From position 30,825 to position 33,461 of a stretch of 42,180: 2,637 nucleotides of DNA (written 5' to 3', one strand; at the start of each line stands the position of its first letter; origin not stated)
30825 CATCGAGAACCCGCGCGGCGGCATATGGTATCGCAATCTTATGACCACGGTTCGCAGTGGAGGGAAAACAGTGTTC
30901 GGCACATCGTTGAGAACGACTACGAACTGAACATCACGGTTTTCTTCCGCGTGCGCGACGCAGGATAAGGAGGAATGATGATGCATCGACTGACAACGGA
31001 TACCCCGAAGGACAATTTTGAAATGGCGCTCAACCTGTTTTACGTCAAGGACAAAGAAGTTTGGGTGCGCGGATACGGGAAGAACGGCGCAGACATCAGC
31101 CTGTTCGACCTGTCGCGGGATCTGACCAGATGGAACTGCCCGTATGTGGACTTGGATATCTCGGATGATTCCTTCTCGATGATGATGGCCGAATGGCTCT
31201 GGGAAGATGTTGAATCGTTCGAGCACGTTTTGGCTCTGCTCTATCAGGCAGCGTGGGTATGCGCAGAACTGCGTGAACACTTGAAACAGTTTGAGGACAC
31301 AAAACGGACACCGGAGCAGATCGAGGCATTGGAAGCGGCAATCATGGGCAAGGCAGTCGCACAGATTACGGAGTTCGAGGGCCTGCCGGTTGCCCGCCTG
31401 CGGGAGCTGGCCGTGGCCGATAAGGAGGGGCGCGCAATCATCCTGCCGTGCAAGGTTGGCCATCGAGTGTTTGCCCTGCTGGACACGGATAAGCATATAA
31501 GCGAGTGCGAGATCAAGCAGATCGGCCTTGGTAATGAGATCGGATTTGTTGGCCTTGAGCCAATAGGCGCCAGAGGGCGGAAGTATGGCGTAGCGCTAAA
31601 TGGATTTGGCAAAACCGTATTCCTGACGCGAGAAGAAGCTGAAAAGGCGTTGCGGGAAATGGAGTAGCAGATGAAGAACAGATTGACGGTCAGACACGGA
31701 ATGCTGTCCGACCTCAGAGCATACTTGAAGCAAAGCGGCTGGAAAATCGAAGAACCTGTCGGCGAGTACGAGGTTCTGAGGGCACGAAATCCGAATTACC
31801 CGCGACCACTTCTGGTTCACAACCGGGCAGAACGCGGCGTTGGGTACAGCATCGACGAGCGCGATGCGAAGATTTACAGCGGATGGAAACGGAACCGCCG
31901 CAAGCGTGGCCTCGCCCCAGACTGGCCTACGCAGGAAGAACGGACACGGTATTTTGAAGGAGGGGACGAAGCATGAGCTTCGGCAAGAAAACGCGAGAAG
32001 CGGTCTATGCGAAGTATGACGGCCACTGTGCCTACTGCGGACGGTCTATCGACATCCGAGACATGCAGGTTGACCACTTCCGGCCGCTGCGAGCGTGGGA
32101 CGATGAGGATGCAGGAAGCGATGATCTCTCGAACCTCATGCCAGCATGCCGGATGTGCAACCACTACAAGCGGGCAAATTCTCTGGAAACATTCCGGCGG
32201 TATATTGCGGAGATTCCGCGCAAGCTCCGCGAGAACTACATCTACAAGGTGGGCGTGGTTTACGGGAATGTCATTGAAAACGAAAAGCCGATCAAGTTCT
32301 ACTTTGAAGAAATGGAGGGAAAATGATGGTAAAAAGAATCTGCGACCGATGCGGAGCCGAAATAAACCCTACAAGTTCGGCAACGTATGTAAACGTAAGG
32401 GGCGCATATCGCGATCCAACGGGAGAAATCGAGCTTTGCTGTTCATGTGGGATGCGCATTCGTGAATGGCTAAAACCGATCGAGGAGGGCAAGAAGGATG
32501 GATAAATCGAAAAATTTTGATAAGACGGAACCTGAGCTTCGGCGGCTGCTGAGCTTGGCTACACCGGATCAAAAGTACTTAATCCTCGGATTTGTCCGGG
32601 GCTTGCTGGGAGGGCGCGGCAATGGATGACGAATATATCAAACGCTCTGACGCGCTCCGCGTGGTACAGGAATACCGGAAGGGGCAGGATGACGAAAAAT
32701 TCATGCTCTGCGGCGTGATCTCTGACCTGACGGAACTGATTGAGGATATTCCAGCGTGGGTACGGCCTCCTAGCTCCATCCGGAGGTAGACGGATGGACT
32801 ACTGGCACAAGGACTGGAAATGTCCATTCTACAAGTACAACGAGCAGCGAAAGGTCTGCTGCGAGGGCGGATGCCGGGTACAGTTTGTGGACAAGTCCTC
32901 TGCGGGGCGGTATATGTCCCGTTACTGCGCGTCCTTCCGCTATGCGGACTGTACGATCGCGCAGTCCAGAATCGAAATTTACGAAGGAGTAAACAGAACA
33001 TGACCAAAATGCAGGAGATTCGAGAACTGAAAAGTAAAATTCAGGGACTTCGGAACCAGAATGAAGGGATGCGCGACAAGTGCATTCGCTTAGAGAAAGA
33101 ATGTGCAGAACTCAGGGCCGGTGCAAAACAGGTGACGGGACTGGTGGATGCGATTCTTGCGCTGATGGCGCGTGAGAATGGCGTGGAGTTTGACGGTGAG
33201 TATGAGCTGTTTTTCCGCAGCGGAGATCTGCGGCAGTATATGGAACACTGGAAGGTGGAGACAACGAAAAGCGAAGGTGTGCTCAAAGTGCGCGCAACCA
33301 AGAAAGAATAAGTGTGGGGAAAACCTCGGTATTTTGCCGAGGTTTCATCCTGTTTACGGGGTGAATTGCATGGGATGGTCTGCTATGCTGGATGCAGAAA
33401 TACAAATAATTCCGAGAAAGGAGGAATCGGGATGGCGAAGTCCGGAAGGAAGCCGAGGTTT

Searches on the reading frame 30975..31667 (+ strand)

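Call 10: search_protein_families(library=pfam, proteins=[window:30975-31667:+], max_evalue=0.1)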
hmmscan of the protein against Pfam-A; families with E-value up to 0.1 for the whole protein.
window:30975-31667:+ (230 aa): 0 families

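Call 11: search_protein_families(library=phrogs, proteins=[window:30975-31667:+], max_evalue=0.01)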
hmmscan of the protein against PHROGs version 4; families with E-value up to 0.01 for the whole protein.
window:30975-31667:+ (230 aa): 2 families
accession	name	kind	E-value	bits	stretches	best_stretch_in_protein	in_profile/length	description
phrog_38832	-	unknown function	5.8e-25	89.1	1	102-229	40-183/186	-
phrog_2245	-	other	1.7e-06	29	1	4-112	10-115/218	nucleoside triphosphate pyrophosphohydrolase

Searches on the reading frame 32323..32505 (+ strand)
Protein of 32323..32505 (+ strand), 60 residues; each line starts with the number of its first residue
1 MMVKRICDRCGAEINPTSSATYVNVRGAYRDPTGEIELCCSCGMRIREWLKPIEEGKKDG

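Call 10: search_protein_families(library=pfam, proteins=[window:32323-32505:+], max_evalue=0.1)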
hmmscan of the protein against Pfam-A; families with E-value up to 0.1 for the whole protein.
window:32323-32505:+ (60 aa): 3 families
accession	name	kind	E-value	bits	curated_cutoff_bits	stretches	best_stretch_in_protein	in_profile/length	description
PF00320.33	GATA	-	0.0029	17.6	26.8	1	30-47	14-31/36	GATA zinc finger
PF18439.7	zf_UBZ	-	0.029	14.5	25.6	0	6-17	4-15/32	Ubiquitin-Binding Zinc Finger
PF14149.11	YhfH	-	0.032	14.5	27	0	6-15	15-24/37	YhfH-like protein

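Call 11: search_protein_families(library=phrogs, proteins=[window:32323-32505:+], max_evalue=0.01)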
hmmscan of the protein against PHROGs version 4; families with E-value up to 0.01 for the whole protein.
window:32323-32505:+ (60 aa): 0 families

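Call 79: search_protein_families(library=ncbifam, proteins=[window:32323-32505:+], max_evalue=0.01)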
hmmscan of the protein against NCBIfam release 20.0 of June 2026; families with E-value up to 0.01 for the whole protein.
window:32323-32505:+ (60 aa): 1 family
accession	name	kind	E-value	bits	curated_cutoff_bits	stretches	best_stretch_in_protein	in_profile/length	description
NF001605.0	PRK00398.1-2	equivalog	0.0097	15.8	63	0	35-46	17-28/43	DNA-directed RNA polymerase subunit P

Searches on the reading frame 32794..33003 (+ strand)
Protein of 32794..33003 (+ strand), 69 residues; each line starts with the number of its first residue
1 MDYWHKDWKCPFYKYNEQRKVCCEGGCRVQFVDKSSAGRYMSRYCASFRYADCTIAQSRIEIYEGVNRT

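Call 28: search_protein_families(library=phrogs, proteins=[window:32794-33003:+], max_evalue=0.01)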
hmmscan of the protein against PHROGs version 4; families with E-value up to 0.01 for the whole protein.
window:32794-33003:+ (69 aa): 0 families

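Call 29: search_protein_families(library=pfam, proteins=[window:32794-33003:+], max_evalue=0.1)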
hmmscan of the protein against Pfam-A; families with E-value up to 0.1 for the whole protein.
window:32794-33003:+ (69 aa): 0 families

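Call 34: find_homologous_proteins(query=window:32794-33000:+, max_evalue=0.001)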
Query seq(69 aa) (69 aa): 4 proteins with E <= 0.001 among 4 candidates.
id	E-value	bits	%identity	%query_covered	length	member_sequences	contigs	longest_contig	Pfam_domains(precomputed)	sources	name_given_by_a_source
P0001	8.4e-42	158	97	100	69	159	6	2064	-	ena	-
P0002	1.4e-25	107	92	70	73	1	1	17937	-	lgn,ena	-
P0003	2.0e-16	78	92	52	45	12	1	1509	-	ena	-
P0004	1.6e-6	46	100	32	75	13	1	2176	-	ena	-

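Call 45: find_related_loci(query=A2, collection=genome_contigs, flank=10000)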
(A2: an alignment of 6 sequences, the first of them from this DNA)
Query A2 (69 aa) in genome_contigs; peptide patterns used: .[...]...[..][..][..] (x = any residue, [..] = any of these).
24 stretches matched a pattern; 7 encode a relative of the query (tblastn E <= 1e-3); 7 distinct loci.
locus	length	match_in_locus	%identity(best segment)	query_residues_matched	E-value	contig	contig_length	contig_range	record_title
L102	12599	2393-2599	99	1-69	2e-44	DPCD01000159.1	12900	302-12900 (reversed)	MAG TPA_asm: Clostridiales bacterium isolate UBA11529 contig_23460, whole genome shotgun sequence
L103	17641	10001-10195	55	1-64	1e-21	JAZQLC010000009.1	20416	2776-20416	MAG: Acutalibacteraceae bacterium isolate T1900044611_TS20190077.MAGScoT_cleanbin_000013 SGB_803_k141_1050303, whole gen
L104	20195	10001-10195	48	1-64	1e-17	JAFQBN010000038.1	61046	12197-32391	MAG: Oscillospiraceae bacterium isolate RGIG1669 Goat_Cecum-1__c780276, whole genome shotgun sequence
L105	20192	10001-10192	43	1-64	3e-15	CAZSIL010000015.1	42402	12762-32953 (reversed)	MAG TPA_asm: uncultured Eubacteriales bacterium isolate SRP315200_co1_308 genome assembly, contig: NODE_1018_length_4240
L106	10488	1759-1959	44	3-69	8e-15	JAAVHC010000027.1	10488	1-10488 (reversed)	MAG: Oscillibacter sp. isolate Mgla_MAG_ref_444 c_000000032828, whole genome shotgun sequence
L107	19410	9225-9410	37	3-64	1e-10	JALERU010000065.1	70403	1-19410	MAG: Clostridiales bacterium isolate SUG277 k141_1950786, whole genome shotgun sequence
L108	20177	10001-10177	37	6-64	1e-9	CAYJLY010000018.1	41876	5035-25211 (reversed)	MAG TPA_asm: uncultured Rikenellaceae bacterium isolate ERP123703_co5_153 genome assembly, contig: NODE_367_length_41876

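Call 47: find_homologous_proteins(query=A1, max_evalue=0.001)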
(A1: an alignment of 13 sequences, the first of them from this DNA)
Query A1 (13 sequences) (69 aa, profile of the alignment): 168 proteins with E <= 0.001 among 197 candidates; the best 120 are listed.
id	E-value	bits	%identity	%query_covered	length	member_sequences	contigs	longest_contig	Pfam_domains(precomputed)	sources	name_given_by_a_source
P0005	7.8e-27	111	41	99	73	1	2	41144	-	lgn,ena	-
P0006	9.3e-25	104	39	87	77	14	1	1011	-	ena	-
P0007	6.0e-24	101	31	87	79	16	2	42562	-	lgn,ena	-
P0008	8.0e-24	101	48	93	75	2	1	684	-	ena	-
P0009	9.4e-24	101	29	93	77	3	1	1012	-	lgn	-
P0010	1.3e-23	100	52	93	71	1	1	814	-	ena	-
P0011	1.6e-23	100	37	86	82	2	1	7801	-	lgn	-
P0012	4.8e-22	95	34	93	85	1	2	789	-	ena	-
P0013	7.8e-22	95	46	93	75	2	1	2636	-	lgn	-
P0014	5.8e-21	92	40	71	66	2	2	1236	-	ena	-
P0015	6.8e-21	92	40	71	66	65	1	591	-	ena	-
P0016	9.1e-21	91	33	70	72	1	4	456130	-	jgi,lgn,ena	-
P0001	1.1e-20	91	97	100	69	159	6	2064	-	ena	-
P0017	3.8e-20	89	34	71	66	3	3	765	-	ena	-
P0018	3.8e-20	89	33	77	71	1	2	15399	-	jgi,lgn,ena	-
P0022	5.0e-19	86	38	71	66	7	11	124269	-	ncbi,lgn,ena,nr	ncbi:MAG: hypothetical protein IJD91_05410 [Clostridia bacterium]|nr:hypothetical protein [Clostridi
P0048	1.8e-17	81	27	80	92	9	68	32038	-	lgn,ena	-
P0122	1.8e-15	74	34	54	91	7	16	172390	-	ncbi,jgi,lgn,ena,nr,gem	ncbi:MAG: hypothetical protein E7589_02120 [Ruminococcaceae bacterium]|nr:hypothetical protein [Osci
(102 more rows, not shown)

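Call 58: predict_structure(alignment_id=A3)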
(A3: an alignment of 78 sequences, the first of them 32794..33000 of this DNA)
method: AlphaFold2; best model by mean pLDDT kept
length: 69 residues; sequences in the alignment: 78
mean_pLDDT: 75.1   pTM: 0.60
mean pLDDT of the five models: 75.1, 73.8, 73.3, 70.1, 68.4
residues with pLDDT >= 90: 0; 70-90: 45; 50-70: 22; < 50: 2
segments of 3 or more residues with pLDDT < 50: none
pLDDT, mean of each block of 10 residues (from residue 1): 71 69 65 82 86 86 66
secondary structure, 60 per line:
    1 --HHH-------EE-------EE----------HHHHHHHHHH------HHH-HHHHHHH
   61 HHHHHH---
elements in order: H34-43 H54-66

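Call 66: find_encoding_contigs(protein=P0048, flank=10000, max_places=3)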
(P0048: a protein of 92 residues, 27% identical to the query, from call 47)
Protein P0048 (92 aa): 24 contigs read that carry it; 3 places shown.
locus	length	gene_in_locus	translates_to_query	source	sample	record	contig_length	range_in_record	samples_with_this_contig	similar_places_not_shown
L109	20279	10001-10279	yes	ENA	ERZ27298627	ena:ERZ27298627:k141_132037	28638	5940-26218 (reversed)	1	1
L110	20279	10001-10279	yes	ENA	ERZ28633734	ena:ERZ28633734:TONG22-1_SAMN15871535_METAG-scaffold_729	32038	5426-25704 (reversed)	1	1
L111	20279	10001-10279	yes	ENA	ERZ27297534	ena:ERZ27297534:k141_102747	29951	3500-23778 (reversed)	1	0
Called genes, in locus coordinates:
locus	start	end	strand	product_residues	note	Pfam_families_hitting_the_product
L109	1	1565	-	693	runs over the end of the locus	-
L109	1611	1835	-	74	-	-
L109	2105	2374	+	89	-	PF01842:ACT, PF13740:ACT_6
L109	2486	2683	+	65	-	PF23642:YnhH-like (faint)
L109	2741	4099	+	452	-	PF05167:DUF711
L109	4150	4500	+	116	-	-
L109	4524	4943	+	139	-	PF00636:Ribonuclease_3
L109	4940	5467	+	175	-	PF00160:Pro_isomerase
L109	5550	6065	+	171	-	-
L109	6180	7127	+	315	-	PF00389:2-Hacid_dh, PF02826:2-Hacid_dh_C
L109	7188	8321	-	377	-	PF13527:Acetyltransf_9, PF17668:Acetyltransf_17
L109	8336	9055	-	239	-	PF13306:LRR_5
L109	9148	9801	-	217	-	PF12844:HTH_19 (weak), PF13443:HTH_26 (weak), PF13560:HTH_31 (weak), PF01381:HTH_3, PF00717:Peptidase_S24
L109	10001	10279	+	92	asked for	-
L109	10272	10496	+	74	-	-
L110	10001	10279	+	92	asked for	-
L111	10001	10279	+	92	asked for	-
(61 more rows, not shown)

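Call 67: find_encoding_contigs(protein=P0122, flank=10000, max_places=2)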
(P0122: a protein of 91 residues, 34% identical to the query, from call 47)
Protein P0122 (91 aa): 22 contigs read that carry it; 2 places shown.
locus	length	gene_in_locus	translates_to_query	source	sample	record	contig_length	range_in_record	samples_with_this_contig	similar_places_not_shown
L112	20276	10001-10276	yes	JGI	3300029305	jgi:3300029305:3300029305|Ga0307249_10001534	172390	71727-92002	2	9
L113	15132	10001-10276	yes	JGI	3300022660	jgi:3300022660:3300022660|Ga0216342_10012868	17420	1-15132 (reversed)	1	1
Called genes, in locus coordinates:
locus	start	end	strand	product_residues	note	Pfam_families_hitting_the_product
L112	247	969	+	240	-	PF00657:Lipase_GDSL (weak), PF13472:Lipase_GDSL_2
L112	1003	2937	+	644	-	PF07973:tRNA_SAD, PF00587:tRNA-synt_2b, PF03129:HGTP_anticodon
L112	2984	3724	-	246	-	PF08220:HTH_DeoR, PF08279:HTH_11 (weak), PF00455:DeoRC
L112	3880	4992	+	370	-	PF02615:Ldh_2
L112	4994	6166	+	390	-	PF00390:malic, PF03949:Malic_M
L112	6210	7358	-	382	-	PF07969:Amidohydro_3 (weak), PF01979:Amidohydro_1, PF07969:Amidohydro_3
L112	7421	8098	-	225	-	PF16316:DUF4956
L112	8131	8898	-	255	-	PF09359:VTC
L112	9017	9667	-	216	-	PF01381:HTH_3, PF13560:HTH_31 (weak), PF00717:Peptidase_S24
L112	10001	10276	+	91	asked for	-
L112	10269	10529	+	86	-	-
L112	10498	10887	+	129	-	-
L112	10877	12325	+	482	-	PF03237:Terminase_6N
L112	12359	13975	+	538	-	PF16510:P22_portal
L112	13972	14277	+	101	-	PF04327:Peptidase_Prp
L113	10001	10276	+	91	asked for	-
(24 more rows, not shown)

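Call 72: find_encoding_contigs(protein=P0022, flank=10000, max_places=2)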
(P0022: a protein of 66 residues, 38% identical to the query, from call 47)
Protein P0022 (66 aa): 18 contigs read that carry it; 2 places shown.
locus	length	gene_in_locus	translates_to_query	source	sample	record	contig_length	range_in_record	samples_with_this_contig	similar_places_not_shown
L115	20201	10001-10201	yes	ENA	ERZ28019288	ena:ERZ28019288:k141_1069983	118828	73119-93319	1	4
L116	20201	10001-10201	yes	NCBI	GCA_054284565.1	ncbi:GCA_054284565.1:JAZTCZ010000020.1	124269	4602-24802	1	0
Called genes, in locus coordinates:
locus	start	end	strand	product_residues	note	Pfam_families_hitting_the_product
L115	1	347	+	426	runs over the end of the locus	PF00919:UPF0004, PF04055:Radical_SAM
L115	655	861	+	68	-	PF13193:AMP-binding_C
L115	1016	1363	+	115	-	PF07009:NusG_II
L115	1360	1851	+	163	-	PF07456:Hpre_diP_synt_I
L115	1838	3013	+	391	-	PF01966:HD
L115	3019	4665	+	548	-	PF00749:tRNA-synt_1c, PF19269:Anticodon_2 (faint)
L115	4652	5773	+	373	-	PF09587:PGA_cap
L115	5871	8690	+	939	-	PF02837:Glyco_hydro_2_N, PF22666:Glyco_hydro_2_N2, PF00703:Glyco_hydro_2, PF02836:Glyco_hydro_2_C (weak)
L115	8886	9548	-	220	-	PF01381:HTH_3, PF13443:HTH_26 (weak), PF00717:Peptidase_S24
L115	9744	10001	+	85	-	-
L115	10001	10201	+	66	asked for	-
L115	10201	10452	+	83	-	-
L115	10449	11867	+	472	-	PF03237:Terminase_6N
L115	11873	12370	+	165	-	-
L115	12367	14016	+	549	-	PF16510:P22_portal, PF23899:SU10_portal, PF16510:P22_portal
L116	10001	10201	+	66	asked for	-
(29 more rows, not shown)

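Call 73: find_encoding_contigs(protein=P0016, flank=10000, max_places=2)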
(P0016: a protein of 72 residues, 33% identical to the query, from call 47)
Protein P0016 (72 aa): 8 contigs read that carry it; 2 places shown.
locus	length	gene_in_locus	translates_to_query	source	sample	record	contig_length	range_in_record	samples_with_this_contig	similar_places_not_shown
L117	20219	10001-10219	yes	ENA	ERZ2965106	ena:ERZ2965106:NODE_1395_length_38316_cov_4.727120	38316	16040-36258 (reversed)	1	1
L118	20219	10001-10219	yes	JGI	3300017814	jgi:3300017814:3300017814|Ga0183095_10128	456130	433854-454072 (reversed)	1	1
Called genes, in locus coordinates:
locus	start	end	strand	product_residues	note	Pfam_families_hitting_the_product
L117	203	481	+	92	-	-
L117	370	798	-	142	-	PF06114:Peptidase_M78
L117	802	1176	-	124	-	PF01381:HTH_3 (weak)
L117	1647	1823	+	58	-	-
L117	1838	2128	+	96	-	-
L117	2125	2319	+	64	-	-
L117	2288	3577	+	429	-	PF13175:AAA_15, PF13476:AAA_23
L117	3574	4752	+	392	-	PF13479:AAA_24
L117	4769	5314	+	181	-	-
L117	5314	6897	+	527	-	PF00270:DEAD, PF04851:ResIII, PF18766:SWI2_SNF2, PF00271:Helicase_C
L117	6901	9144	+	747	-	PF08707:PriCT_2, PF13481:AAA_25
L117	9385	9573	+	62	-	-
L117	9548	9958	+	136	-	PF05866:RusA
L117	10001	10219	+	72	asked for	-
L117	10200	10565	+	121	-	-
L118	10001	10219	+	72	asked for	-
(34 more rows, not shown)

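Call 78: search_solved_structures(query=A3, max_evalue=1)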
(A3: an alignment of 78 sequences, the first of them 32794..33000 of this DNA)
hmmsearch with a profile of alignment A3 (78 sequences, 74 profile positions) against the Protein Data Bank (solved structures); distinct sequences matched with E-value up to 1: 3.
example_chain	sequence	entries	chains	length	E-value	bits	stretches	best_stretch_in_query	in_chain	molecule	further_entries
4rs1_B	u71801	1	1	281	0.088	16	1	3-25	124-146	Granulocyte-macrophage colony-stimulating factor receptor subunit alpha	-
4nkq_B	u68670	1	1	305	0.41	13.8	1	3-25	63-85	Granulocyte-macrophage colony-stimulating factor receptor subunit alpha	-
8bh8_A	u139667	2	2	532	0.85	12.8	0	12-68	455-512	PCIF1_WW domain-containing protein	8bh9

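Call 79: search_protein_families(library=ncbifam, proteins=[window:32794-33003:+], max_evalue=0.01)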
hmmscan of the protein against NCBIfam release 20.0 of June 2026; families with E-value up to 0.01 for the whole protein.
window:32794-33003:+ (69 aa): 0 families

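Call 98: search_protein_representatives(alignment_id=A3)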
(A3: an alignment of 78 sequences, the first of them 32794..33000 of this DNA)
Query: 78 sequences, 74 profile positions. Proteins with E-value up to 0.001 (for the whole library): 1339; up to 1e-10: 428; up to 1e-30: 0. The best 150 are listed.
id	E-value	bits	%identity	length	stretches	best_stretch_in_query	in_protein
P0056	2.4e-26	107.5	-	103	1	6-69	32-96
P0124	1.0e-25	105.5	-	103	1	6-72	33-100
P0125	3.9e-25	103.6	-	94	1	6-73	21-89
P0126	8.7e-25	102.5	-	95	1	6-72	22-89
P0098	1.7e-24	101.6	-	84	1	7-71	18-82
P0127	1.7e-24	101.6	-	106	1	6-71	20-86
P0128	1.2e-23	98.9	-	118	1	6-70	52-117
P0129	1.9e-23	98.3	-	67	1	7-69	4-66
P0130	2.7e-23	97.8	-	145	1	5-71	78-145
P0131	3.0e-23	97.6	-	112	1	7-71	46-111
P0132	3.9e-23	97.2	-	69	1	6-71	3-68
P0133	5.1e-23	96.9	-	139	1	6-71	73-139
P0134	1.1e-22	95.8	-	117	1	4-71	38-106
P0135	1.5e-22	95.4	-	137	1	6-71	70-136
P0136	3.2e-22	94.3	-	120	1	6-71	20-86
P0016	3.5e-19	84.6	-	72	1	6-73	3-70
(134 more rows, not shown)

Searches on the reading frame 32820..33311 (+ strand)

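Call 10: search_protein_families(library=pfam, proteins=[window:32820-33311:+], max_evalue=0.1)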
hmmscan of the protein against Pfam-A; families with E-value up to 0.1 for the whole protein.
window:32820-33311:+ (163 aa): 11 families
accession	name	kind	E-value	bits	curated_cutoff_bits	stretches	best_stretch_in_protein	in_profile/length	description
PF00170.26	bZIP_1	-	0.0035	17.8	27.6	1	63-99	24-60/64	bZIP transcription factor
PF11932.13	DUF3450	-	0.006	16.3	32.6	1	48-118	34-104/241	Protein of unknown function (DUF3450)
PF06005.17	ZapB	-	0.013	16.3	31.5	1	65-116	18-69/71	Cell division protein ZapB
PF12329.13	TMF_DNA_bd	-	0.014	15.8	35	1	56-104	24-72/74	TATA element modulatory factor 1 DNA binding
PF24922.1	ACBP4_C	-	0.019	15.7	31.2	1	50-101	23-74/105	Acyl-CoA-binding domain-containing protein 4-6, C-terminal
PF12325.13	TMF_TATA_bd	-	0.023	15.3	29.1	1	65-119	26-80/115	TATA element modulatory factor 1 TATA binding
PF04977.20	DivIC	-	0.049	13.9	28.9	1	61-107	20-66/80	Septum formation initiator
PF13863.11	DUF4200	-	0.063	14.1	29.7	1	56-91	71-106/119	Domain of unknown function (DUF4200)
PF05837.17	CENP-H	-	0.077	13.3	29.9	0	49-113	115-181/202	Centromere protein H (CENP-H)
PF07200.18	Mod_r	-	0.09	13.2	30.1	0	49-98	38-87/146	Modifier of rudimentary (Mod(r)) protein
PF19111.5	DUF5798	-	0.095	13.4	27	0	65-100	22-57/89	Family of unknown function (DUF5798)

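Call 11: search_protein_families(library=phrogs, proteins=[window:32820-33311:+], max_evalue=0.01)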
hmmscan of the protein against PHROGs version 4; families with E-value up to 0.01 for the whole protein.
window:32820-33311:+ (163 aa): 0 families

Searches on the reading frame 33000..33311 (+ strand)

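Call 28: search_protein_families(library=phrogs, proteins=[window:33000-33311:+], max_evalue=0.01)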
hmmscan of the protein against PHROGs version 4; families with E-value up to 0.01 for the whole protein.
window:33000-33311:+ (103 aa): 0 families

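Call 29: search_protein_families(library=pfam, proteins=[window:33000-33311:+], max_evalue=0.1)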
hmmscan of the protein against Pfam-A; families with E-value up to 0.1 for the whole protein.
window:33000-33311:+ (103 aa): 9 families
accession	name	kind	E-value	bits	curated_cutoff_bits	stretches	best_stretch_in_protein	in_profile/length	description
PF00170.26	bZIP_1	-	0.00014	22.3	27.6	1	3-39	24-60/64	bZIP transcription factor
PF12325.13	TMF_TATA_bd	-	0.0047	17.5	29.1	1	5-59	26-80/115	TATA element modulatory factor 1 TATA binding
PF06005.17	ZapB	-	0.0063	17.4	31.5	1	5-56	18-69/71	Cell division protein ZapB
PF11932.13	DUF3450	-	0.018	14.8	32.6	1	4-57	50-103/241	Protein of unknown function (DUF3450)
PF04977.20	DivIC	-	0.026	14.8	28.9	1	4-48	23-67/80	Septum formation initiator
PF19111.5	DUF5798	-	0.029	15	27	0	5-40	22-57/89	Family of unknown function (DUF5798)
PF10226.14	CCDC85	-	0.039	14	23.8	1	4-37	53-86/192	CCDC85 family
PF24922.1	ACBP4_C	-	0.072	13.8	31.2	0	8-42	41-75/105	Acyl-CoA-binding domain-containing protein 4-6, C-terminal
PF18595.6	Nuf2_DHR10-like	-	0.097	13.2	28.4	1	3-44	69-110/117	Nuf2, DHR10-like domain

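Call 79: search_protein_families(library=ncbifam, proteins=[window:33000-33311:+], max_evalue=0.01)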
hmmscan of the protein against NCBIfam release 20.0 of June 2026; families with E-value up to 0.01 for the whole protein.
window:33000-33311:+ (103 aa): 0 families
